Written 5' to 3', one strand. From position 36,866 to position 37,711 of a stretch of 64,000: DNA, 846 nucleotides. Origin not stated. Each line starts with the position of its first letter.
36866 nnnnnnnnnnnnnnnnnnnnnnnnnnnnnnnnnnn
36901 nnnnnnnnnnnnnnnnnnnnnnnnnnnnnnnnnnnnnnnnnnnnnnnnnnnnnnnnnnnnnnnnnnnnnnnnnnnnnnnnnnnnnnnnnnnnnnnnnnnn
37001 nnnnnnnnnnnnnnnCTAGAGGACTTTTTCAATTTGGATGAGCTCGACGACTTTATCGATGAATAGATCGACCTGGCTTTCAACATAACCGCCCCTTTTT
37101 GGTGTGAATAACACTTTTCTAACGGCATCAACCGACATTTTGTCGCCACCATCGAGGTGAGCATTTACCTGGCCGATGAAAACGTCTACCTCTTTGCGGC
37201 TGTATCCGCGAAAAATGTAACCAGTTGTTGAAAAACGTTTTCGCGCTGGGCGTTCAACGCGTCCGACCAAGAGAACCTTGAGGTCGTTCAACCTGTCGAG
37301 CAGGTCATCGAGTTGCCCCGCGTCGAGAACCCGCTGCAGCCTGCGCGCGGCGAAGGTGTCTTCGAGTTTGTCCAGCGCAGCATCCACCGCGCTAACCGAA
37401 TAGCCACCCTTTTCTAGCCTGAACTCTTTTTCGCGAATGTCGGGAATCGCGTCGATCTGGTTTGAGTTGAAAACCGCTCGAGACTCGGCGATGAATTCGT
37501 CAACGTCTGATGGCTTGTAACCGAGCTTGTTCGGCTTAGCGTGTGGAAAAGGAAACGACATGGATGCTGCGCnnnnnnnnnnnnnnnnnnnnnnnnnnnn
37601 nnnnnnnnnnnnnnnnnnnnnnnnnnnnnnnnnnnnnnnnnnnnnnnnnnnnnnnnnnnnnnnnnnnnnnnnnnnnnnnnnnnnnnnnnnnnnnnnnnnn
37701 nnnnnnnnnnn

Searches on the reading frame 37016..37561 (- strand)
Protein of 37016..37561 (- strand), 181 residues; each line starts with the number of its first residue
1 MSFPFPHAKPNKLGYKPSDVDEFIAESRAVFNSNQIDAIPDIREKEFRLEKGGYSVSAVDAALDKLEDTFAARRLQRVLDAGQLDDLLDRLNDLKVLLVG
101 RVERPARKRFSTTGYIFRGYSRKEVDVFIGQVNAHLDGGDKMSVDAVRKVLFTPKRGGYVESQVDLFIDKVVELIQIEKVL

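Call 12: search_protein_families(library=pfam, proteins=[window:37016-37561:-], max_evalue=0.001)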
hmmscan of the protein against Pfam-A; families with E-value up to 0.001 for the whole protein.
window:37016-37561:- (181 aa): 1 family
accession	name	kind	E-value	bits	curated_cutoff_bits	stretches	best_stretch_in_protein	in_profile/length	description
PF05103.18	DivIVA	-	1.3e-10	41.7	28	0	41-70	5-34/131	DivIVA protein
